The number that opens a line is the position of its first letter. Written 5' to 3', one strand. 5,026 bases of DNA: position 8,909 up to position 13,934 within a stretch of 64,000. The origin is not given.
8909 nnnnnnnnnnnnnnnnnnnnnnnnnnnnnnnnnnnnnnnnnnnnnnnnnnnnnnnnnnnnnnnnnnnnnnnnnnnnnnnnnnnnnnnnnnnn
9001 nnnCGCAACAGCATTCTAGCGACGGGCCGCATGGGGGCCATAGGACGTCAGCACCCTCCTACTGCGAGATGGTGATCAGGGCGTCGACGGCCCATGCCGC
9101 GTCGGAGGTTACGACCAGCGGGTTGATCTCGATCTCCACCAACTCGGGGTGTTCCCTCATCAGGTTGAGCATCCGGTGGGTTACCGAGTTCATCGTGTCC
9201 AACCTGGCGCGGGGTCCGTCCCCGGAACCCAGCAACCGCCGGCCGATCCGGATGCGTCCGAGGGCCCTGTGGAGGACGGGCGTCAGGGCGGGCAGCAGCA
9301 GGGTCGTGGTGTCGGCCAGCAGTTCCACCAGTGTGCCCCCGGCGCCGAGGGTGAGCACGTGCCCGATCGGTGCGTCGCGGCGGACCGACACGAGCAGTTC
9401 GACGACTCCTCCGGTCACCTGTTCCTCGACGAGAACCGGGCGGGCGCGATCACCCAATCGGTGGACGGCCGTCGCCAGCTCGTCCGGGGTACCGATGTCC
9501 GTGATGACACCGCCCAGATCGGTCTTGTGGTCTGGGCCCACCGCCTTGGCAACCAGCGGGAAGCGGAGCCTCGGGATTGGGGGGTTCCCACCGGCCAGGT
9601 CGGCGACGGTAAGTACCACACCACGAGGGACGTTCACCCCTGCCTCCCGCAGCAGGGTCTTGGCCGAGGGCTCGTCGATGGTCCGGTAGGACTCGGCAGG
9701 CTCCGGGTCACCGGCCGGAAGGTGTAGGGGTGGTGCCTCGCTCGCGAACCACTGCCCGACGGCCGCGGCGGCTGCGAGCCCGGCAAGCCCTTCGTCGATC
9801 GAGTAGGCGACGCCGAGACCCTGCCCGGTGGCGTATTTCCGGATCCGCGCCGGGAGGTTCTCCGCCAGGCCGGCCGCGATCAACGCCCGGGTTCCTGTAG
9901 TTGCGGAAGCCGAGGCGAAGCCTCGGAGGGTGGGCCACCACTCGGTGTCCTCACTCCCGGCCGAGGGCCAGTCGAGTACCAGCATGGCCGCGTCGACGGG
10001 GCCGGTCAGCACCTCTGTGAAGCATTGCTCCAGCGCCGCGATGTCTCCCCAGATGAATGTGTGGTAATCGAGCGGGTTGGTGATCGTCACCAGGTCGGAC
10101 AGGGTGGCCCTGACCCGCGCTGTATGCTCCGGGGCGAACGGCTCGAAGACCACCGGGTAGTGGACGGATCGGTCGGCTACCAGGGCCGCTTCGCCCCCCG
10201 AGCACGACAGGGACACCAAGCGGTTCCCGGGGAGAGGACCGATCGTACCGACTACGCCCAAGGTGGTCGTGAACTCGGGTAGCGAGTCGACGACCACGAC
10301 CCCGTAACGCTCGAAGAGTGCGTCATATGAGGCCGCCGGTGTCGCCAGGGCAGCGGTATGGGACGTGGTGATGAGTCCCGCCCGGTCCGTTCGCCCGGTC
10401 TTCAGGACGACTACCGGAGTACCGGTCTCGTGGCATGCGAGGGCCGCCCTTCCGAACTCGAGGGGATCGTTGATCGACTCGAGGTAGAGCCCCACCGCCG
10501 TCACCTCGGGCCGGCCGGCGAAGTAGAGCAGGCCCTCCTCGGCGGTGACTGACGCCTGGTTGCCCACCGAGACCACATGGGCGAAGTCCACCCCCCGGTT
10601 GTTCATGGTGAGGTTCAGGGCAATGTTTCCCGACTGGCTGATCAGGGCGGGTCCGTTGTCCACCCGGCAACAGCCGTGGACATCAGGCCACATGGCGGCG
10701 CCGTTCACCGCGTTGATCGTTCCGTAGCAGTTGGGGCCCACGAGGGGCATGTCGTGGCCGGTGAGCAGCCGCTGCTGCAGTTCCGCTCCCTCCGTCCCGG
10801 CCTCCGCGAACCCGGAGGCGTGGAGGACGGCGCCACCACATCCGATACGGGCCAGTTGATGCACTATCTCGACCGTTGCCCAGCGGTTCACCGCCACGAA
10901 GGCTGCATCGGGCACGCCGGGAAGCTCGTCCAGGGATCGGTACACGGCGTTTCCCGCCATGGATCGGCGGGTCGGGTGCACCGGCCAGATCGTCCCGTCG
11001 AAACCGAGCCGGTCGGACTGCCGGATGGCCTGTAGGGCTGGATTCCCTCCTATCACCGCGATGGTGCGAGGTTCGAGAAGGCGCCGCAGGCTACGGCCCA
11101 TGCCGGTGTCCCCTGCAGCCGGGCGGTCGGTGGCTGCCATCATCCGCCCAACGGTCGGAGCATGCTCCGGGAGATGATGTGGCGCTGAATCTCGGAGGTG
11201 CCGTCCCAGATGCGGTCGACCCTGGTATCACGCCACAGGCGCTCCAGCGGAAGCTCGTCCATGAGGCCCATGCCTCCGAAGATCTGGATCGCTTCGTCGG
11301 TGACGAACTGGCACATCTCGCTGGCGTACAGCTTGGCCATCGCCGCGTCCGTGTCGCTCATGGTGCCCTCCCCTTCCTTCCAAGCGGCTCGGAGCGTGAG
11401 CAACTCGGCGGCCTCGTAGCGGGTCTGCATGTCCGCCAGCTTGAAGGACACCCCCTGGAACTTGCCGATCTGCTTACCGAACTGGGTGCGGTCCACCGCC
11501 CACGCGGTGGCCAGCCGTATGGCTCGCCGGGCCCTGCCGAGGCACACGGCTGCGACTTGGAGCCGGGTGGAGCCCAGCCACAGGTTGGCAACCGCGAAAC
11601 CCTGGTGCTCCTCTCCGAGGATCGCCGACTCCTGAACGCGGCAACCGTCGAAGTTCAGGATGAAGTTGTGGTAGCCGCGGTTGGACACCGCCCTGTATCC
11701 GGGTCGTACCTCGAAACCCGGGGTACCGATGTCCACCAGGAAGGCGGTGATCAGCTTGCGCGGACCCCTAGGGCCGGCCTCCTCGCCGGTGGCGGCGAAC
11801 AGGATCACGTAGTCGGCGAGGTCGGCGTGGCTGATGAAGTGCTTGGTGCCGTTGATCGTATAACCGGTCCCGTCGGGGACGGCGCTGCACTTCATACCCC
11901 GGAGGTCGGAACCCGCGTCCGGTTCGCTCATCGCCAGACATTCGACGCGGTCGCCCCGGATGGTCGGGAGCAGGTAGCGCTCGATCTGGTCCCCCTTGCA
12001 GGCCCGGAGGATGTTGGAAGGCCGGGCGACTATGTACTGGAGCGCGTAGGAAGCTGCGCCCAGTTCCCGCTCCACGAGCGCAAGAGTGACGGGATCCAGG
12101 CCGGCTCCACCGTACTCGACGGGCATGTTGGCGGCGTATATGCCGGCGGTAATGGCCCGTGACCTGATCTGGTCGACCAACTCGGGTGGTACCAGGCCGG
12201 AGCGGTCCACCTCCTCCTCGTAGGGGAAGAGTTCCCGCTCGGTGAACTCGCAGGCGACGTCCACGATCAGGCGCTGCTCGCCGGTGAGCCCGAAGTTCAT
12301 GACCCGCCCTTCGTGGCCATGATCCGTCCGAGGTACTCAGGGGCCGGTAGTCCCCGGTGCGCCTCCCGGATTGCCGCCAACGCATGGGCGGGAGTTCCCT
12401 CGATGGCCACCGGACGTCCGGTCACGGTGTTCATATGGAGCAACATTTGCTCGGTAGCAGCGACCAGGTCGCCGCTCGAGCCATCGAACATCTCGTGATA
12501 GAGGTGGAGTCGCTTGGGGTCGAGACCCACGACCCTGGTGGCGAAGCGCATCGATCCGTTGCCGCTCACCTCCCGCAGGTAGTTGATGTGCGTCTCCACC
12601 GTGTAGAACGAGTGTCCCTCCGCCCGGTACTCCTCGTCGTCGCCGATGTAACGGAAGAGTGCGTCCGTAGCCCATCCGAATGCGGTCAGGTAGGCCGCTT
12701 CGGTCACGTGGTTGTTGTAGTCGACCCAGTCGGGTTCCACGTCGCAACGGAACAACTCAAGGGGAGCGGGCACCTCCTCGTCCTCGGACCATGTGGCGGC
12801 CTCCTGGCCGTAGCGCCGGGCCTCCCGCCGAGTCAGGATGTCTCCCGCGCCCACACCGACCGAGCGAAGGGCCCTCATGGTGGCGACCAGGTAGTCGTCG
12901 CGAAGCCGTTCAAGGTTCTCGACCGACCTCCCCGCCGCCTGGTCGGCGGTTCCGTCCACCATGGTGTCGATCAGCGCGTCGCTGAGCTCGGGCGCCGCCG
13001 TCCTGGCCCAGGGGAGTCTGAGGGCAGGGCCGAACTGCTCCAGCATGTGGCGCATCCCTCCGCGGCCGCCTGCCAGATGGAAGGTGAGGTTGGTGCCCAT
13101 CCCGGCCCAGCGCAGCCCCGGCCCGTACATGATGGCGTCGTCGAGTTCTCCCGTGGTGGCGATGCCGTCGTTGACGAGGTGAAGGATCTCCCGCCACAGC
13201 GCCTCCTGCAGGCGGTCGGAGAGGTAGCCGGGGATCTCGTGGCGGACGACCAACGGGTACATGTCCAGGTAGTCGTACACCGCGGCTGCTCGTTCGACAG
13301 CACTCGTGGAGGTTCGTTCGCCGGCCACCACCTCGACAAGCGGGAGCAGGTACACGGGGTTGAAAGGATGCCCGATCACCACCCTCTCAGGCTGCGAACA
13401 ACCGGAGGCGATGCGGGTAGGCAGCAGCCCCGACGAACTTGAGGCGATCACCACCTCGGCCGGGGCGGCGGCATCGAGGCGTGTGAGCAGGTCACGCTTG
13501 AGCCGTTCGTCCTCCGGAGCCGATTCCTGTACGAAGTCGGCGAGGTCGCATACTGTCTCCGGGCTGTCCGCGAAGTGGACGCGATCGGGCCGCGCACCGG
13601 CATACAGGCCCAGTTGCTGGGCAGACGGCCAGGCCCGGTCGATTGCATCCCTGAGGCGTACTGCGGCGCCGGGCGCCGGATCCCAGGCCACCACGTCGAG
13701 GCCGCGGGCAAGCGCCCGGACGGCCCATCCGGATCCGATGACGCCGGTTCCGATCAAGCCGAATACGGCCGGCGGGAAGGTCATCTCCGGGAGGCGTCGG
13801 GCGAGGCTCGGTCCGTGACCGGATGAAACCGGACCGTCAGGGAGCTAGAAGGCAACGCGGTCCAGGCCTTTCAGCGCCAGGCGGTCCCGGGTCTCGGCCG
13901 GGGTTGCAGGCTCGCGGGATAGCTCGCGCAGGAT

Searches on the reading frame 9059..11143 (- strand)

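Call 15: search_protein_families(library=pfam, proteins=[window:9059-11143:-], max_evalue=0.0001)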
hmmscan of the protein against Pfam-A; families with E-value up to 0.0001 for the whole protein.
window:9059-11143:- (694 aa): 3 families
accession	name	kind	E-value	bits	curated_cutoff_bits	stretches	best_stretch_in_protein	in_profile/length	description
PF13607.11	Succ_CoA_lig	-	2e-34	118.7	27.4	1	166-295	5-135/138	Succinyl-CoA ligase like flavodoxin domain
PF13549.11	ATP-grasp_5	-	1.5e-33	116.4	27.6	1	485-692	6-221/221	ATP-grasp domain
PF13380.12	CoA_binding_2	-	3.6e-13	50.4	22.8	1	26-143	1-114/116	CoA binding domain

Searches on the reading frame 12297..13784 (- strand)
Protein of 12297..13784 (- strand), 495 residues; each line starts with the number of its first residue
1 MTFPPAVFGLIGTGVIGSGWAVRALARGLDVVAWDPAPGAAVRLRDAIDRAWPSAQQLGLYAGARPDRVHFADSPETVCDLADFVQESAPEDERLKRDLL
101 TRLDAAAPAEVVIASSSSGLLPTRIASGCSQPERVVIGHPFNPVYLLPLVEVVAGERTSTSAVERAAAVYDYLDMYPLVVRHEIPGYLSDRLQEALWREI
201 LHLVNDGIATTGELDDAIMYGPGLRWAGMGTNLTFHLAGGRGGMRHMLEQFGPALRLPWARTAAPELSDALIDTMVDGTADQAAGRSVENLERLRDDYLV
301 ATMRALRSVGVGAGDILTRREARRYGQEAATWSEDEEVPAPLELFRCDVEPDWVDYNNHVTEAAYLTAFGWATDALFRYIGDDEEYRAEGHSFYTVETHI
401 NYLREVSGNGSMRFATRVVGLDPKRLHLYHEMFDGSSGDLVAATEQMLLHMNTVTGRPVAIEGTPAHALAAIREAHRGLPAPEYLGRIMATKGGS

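Call 15: search_protein_families(library=pfam, proteins=[window:12297-13784:-], max_evalue=0.0001)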
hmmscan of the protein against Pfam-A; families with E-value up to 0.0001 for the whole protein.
window:12297-13784:- (495 aa): 3 families
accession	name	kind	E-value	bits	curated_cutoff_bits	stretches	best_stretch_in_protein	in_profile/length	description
PF02737.24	3HCDH_N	-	1.8e-38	132.7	22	1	9-181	3-178/180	3-hydroxyacyl-CoA dehydrogenase, NAD binding domain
PF13279.12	4HBT_2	-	2.5e-22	80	25.5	1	349-462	1-115/122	Thioesterase-like superfamily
PF00725.27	3HCDH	-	2.7e-09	37.8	22.1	1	186-254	1-69/97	3-hydroxyacyl-CoA dehydrogenase, C-terminal domain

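Call 38: search_protein_families(library=ncbifam, proteins=[window:12297-13784:-], max_evalue=0.00001)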
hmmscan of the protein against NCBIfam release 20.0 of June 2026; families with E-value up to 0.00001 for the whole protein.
window:12297-13784:- (495 aa): 19 families
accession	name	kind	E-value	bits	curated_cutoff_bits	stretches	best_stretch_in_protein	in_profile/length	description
NF005716.0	PRK07531.1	equivalog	8.2e-148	493.2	592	1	10-490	9-492/495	carnitine 3-dehydrogenase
NF005471.0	PRK07066.1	equivalog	7.6e-129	429.3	414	1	7-309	9-311/321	L-carnitine dehydrogenase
NF004783.0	PRK06129.1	equivalog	3.5e-62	210.6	347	1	9-307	6-308/315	3-hydroxyacyl-CoA dehydrogenase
NF042925.1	FHMPC_DH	equivalog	5.6e-39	134.2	500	1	9-238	4-234/304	5-formyl-3-hydroxy-2-methylpyridine 4-carboxylate 5-dehydrogenase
NF006124.0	PRK08268.1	subfamily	2e-30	106.3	508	1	7-225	9-229/507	3-hydroxyacyl-CoA dehydrogenase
NF006125.0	PRK08269.1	equivalog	6.1e-28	97.8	427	1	45-235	52-246/334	3-hydroxybutyryl-CoA dehydrogenase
NF006722.0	PRK09260.1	equivalog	1.5e-27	96.6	429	1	10-221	7-221/289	3-hydroxyacyl-CoA dehydrogenase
NF006143.0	PRK08293.1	equivalog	9.5e-26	90.8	312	1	10-222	9-226/291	3-hydroxyacyl-CoA dehydrogenase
NF004474.0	PRK05808.1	subfamily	3.7e-24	85.5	408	1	9-221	7-221/283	3-hydroxybutyryl-CoA dehydrogenase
TIGR02279.1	PaaC-3OHAcCoADH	equivalog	1.5e-21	76.8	669.4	1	10-225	10-227/503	3-hydroxyacyl-CoA dehydrogenase PaaH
NF005875.0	PRK07819.1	subfamily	1e-19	71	319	1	8-221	8-225/287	3-hydroxybutyryl-CoA dehydrogenase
NF004699.0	PRK06035.1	equivalog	2.4e-17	63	500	1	81-217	85-220/294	3-hydroxyacyl-CoA dehydrogenase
NF008727.0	PRK11730.1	equivalog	3.7e-17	61.9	870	1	79-208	390-518/717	fatty acid oxidation complex subunit alpha FadB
NF005715.0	PRK07530.1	equivalog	3.6e-16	59.4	420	1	8-221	7-222/292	3-hydroxybutyryl-CoA dehydrogenase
TIGR02437.1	FadB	equivalog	3.3e-15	55.5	933.55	1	79-208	390-518/714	fatty acid oxidation complex subunit alpha FadB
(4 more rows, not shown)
